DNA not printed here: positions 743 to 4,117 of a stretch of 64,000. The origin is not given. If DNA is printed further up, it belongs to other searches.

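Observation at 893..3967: Natural fusion of a GH57 glycoside hydrolase domain to GlgA glycogen synthase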

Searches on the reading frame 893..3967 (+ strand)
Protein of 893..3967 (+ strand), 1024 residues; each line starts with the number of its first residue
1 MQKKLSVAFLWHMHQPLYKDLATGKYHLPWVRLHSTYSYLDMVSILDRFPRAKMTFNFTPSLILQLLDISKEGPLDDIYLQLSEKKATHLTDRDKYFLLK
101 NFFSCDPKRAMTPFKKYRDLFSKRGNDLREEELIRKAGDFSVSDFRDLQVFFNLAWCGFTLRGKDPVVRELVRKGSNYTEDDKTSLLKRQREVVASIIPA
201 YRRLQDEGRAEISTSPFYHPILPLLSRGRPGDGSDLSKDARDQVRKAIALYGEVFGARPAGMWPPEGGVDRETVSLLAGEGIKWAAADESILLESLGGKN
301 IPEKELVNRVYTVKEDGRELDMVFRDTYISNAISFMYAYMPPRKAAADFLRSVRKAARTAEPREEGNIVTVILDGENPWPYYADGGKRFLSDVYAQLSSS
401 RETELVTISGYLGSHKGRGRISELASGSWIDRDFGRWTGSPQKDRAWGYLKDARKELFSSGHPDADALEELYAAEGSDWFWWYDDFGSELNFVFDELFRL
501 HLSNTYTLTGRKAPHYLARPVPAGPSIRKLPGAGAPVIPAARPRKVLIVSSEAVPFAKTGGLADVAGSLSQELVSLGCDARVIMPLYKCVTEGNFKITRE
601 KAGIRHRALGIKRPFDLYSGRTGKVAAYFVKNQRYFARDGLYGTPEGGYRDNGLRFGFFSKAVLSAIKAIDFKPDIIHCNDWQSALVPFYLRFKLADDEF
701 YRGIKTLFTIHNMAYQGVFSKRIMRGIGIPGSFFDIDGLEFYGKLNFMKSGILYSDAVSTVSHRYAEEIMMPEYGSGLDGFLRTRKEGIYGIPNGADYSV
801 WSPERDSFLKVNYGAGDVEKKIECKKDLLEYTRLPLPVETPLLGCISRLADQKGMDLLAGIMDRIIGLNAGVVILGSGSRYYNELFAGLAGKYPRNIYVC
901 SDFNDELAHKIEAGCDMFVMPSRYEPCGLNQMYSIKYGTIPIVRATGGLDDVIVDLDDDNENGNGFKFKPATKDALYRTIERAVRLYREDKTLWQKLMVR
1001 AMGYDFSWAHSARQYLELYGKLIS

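Call 4: search_protein_families(library=pfam, proteins=[window:893-3964:+])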
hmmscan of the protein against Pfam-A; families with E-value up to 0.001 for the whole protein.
window:893-3964:+ (1024 aa): 6 families
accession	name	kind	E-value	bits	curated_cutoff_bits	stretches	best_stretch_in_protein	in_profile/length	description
PF08323.17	Glyco_transf_5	-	7.5e-83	278.3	22.7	1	545-783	1-238/239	Starch synthase catalytic domain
PF03065.20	Glyco_hydro_57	-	5.2e-57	193.8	21.2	1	8-421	1-288/291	Glycosyl hydrolase family 57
PF00534.26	Glycos_transf_1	-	2.3e-12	47.2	26.4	1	836-986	11-158/172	Glycosyl transferases group 1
PF13692.12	Glyco_trans_1_4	-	2.9e-09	37.7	27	1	841-983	2-139/142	Glycosyl transferases group 1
PF13439.12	Glyco_transf_4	-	4.2e-07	30.6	28.5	1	560-768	2-147/170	Glycosyltransferase Family 4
PF13579.12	Glyco_trans_4_4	-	0.0007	20.4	29.7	0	560-717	1-108/158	Glycosyl transferase 4-like domain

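Call 5: search_protein_families(library=ncbifam, proteins=[window:893-3964:+])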
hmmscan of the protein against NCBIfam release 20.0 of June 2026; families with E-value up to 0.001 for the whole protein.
window:893-3964:+ (1024 aa): 16 families
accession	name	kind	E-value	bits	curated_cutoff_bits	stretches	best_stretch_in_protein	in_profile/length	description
NF001903.0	PRK00654.2-2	equivalog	2.1e-161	537.8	616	1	545-1021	2-477/482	glycogen synthase GlgA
TIGR02095.1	glgA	subfamily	7.3e-161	536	328.45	1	545-1021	2-476/477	glycogen/starch synthase, ADP-glucose type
NF001898.0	PRK00654.1-1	equivalog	8.5e-153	509.4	603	1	545-1023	2-476/477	glycogen synthase GlgA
NF001899.0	PRK00654.1-2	equivalog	2.1e-141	471.6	459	1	545-1023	2-476/478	glycogen synthase GlgA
NF010699.0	PRK14099.1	equivalog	7.1e-116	387.5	762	1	545-1023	5-480/485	glycogen synthase GlgA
NF001905.0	PRK00654.2-4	subfamily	2.2e-109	366.2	560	1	546-1020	3-484/489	glycogen synthase GlgA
NF001900.0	PRK00654.1-3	equivalog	5.1e-106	355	509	1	545-1022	2-454/481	glycogen synthase GlgA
NF001901.0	PRK00654.1-5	equivalog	5.9e-106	354.9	649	1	541-1023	21-492/502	glycogen synthase GlgA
NF010698.0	PRK14098.1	equivalog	1.7e-102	343.6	754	1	542-1023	4-487/489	starch synthase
NF001906.0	PRK00654.2-5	equivalog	2.5e-101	340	870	1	545-1021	7-482/485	glycogen synthase GlgA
NF001902.0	PRK00654.2-1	equivalog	1.2e-94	317.6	845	1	548-1021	5-488/492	glycogen synthase GlgA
NF001904.0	PRK00654.2-3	equivalog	6e-58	196.7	577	1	545-1022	2-474/475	glycogen synthase GlgA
NF041133.1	branch_enz_Thcocales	equivalog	9.8e-10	37.5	1000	1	190-272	116-189/553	1,4-alpha-glucan branching protein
TIGR02149.1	glgA_Coryne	subfamily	7e-07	28.7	302.4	1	886-1022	255-390/391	glycogen synthase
NF038295.1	EPS_HpsP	equivalog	0.00026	20.1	550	1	831-1022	198-387/388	hormogonium polysaccharide biosynthesis glycosyltransferase HpsP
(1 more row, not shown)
